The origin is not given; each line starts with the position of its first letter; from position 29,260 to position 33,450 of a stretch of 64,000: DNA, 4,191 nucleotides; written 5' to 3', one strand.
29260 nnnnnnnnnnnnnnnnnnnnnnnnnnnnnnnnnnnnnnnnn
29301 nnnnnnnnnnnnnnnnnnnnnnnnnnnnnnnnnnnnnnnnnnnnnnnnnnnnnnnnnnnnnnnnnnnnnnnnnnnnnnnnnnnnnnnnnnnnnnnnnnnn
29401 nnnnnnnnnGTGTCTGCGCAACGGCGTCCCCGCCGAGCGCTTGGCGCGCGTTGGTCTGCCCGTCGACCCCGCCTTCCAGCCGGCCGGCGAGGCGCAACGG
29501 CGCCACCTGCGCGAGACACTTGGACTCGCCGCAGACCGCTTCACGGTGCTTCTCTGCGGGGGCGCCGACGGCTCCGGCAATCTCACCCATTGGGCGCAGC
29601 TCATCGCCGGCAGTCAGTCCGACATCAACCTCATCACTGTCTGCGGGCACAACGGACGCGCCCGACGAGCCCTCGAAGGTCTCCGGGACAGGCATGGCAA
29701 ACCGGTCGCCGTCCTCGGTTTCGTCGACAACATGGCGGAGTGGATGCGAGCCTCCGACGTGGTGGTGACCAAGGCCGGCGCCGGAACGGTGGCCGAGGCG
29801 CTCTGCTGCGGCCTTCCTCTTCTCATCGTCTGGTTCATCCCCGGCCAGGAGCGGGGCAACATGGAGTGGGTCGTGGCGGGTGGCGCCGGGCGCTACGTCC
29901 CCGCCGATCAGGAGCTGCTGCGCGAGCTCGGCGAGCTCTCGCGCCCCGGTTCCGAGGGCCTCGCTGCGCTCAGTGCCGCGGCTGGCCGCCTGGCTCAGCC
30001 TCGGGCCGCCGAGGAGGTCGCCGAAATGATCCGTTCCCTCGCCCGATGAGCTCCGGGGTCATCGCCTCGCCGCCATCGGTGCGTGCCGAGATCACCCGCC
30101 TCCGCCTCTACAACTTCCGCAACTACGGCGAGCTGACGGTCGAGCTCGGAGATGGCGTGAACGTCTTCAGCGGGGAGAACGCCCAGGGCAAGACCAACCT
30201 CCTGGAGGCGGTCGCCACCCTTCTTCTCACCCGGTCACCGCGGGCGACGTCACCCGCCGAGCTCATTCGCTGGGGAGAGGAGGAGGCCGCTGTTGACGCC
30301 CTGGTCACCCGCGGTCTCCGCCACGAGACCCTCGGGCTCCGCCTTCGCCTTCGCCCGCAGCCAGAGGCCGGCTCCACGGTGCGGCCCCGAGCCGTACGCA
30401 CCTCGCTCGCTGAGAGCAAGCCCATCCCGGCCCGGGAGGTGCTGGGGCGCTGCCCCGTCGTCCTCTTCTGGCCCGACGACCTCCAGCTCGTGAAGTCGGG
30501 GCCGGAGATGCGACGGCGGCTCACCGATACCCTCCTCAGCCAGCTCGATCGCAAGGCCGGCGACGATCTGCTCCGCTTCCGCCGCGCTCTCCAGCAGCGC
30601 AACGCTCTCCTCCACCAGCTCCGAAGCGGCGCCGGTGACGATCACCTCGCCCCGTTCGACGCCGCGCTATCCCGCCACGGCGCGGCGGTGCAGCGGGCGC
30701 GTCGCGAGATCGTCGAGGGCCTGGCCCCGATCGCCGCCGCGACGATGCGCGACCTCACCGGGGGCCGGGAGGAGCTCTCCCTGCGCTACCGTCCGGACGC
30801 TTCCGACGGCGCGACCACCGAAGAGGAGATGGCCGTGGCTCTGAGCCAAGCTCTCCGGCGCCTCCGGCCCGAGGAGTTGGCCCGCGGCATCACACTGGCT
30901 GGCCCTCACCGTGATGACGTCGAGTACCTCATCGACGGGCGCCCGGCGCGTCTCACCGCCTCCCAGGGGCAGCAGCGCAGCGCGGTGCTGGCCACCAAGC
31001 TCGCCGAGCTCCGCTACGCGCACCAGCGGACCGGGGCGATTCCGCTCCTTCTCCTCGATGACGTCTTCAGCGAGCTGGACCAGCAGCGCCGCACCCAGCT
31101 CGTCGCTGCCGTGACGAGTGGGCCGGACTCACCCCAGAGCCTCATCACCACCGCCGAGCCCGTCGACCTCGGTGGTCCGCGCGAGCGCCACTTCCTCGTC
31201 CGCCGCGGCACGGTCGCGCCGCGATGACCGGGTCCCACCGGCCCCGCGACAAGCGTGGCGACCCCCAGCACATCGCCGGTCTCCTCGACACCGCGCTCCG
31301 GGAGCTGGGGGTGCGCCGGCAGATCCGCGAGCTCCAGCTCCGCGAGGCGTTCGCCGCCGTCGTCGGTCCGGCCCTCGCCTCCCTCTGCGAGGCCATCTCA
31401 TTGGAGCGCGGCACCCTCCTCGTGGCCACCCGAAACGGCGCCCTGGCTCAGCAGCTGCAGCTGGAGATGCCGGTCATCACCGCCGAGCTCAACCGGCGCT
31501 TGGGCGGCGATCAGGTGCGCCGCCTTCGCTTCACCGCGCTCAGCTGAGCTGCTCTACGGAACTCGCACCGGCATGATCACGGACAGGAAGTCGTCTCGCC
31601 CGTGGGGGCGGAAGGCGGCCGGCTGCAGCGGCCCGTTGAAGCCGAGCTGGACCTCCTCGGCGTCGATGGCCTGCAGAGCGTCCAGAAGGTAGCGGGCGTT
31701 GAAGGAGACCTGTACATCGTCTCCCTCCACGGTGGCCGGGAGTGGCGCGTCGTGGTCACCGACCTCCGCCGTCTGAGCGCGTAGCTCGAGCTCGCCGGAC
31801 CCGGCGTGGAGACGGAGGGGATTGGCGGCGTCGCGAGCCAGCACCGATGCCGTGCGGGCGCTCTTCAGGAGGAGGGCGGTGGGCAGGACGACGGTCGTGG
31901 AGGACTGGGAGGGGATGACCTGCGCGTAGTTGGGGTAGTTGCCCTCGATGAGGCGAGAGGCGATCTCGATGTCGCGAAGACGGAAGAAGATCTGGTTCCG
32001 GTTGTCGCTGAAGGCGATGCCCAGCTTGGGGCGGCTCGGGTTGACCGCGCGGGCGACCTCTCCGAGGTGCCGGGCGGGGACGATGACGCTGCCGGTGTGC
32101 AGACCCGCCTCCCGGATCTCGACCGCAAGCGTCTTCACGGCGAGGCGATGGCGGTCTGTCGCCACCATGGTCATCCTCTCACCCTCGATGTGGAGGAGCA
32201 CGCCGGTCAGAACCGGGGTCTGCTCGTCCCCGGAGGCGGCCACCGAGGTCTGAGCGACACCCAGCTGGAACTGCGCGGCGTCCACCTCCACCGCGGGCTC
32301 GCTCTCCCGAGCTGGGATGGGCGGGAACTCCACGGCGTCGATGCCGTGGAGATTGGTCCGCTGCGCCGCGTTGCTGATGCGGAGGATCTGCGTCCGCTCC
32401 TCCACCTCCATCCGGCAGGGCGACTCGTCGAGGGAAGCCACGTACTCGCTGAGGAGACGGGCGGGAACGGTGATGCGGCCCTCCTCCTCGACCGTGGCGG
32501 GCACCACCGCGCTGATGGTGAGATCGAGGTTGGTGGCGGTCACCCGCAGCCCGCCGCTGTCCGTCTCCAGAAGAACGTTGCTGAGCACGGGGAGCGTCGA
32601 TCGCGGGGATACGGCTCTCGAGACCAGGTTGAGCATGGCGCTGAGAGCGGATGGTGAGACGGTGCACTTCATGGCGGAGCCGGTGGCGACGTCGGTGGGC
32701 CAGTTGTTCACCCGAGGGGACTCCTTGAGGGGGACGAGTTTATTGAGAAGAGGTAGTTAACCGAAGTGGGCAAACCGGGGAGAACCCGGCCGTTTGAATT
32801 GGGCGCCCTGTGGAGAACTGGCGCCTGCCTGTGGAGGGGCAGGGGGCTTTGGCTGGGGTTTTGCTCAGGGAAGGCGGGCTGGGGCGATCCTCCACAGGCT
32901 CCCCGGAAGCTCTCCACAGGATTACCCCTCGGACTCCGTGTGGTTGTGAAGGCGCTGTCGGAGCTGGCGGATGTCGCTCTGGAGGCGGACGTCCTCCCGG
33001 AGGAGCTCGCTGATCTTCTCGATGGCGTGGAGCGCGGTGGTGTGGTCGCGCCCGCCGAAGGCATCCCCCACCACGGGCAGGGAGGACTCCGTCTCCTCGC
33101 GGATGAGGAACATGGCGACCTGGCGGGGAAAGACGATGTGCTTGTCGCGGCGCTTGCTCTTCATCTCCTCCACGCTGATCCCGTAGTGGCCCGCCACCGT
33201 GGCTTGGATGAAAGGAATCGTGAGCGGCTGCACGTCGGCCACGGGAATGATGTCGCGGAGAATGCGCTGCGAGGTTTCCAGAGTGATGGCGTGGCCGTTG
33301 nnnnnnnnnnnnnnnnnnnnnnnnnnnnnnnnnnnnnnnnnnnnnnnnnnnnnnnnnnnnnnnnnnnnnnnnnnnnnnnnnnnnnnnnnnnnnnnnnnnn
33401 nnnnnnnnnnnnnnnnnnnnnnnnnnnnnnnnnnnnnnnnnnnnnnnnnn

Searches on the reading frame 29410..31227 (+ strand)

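Call 6: search_protein_families(library=pfam, proteins=[window:29410-31227:+])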
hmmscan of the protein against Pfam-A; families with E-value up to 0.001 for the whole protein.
window:29410-31227:+ (605 aa): 4 families
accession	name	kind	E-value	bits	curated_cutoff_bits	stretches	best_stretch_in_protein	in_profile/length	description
PF02463.25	SMC_N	-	4.7e-13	49.5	40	1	228-583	2-198/220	RecF/RecN/SMC N terminal domain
PF13476.12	AAA_23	-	3.4e-09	38.1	27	1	230-281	1-52/201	AAA domain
PF13175.12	AAA_15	-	2.1e-06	28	32.1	1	228-273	3-48/374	AAA ATPase domain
PF13555.12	AAA_29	-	0.00085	19.5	27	0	229-276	2-50/61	P-loop containing region of AAA domain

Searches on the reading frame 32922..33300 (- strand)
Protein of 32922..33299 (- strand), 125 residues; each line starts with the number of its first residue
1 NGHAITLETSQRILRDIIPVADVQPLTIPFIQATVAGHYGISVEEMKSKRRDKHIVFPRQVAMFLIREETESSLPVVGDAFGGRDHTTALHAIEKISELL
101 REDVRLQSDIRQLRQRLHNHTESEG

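Call 41: search_solved_structures(query=window:32922-33300:-, show_alignments=2, max_evalue=0.00001)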
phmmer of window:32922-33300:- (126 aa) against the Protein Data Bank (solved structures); distinct sequences matched with E-value up to 0.00001: 0.
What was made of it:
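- Tried and rejected: My first PDB query was out of frame and returned nothing (call 41).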

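Call 42: search_solved_structures(query=window:32922-33299:-, show_alignments=3, max_evalue=0.00001)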
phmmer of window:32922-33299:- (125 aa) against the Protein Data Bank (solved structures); distinct sequences matched with E-value up to 0.00001: 5.
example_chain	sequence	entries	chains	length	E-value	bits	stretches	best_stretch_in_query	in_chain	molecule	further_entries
8btg_A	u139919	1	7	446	2.2e-29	105.3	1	8-117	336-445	Chromosomal replication initiator protein DnaA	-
1j1v_A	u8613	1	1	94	3.3e-22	82.2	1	27-115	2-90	Chromosomal replication initiator protein dnaA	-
3pvp_A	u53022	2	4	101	7.7e-13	52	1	29-119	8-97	Chromosomal replication initiator protein dnaA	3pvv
2hcb_A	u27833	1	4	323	7.3e-10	42.4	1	33-107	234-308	Chromosomal replication initiator protein dnaA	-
1l8q_A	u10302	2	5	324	7.4e-10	42.4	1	33-107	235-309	Chromosomal replication initiator protein dnaA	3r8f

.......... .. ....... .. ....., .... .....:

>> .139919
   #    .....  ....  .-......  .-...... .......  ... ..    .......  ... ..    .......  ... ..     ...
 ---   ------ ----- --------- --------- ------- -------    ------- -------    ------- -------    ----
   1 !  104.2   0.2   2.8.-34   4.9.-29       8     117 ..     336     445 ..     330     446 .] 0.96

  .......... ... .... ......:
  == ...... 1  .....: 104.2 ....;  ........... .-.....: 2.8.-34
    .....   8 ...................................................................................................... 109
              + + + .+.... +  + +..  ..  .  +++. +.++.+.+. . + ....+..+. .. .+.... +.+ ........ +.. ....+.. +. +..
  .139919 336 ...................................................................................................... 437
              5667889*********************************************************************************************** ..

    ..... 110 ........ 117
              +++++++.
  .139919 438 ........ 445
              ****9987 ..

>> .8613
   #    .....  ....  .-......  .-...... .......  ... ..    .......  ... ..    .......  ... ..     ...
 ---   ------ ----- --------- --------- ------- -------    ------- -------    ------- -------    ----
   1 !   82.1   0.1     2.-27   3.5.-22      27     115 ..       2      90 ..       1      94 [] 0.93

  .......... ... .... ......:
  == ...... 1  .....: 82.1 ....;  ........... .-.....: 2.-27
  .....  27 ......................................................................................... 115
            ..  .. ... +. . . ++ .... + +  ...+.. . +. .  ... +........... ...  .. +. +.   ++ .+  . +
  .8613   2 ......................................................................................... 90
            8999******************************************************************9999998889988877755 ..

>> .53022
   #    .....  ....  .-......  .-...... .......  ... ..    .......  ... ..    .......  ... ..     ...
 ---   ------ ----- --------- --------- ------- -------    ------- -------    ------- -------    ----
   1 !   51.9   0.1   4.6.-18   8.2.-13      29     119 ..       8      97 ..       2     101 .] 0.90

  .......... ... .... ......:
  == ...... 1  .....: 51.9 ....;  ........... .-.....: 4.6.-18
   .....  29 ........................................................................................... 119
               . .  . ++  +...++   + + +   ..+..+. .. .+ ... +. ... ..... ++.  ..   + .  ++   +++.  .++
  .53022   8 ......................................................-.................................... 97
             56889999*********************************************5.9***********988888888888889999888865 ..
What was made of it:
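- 32922..34337 (-): dnaA (471 aa). Domain IV aligns to E. coli 1J1V and B. subtilis 8BTG, with PRQ, SLP and GGRDHTT.LHA kept (call 42).
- On DnaA-dependent bacterial chromosomal origin (oriC): The alignment to 1J1V keeps PRQ, SLP and GGRDHTT.LHA (call 42).
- DnaA domain IV keeps the motifs that I recall as the E. coli DNA contacts (call 42).
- Tried and rejected: I repeated it in frame (call 42).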
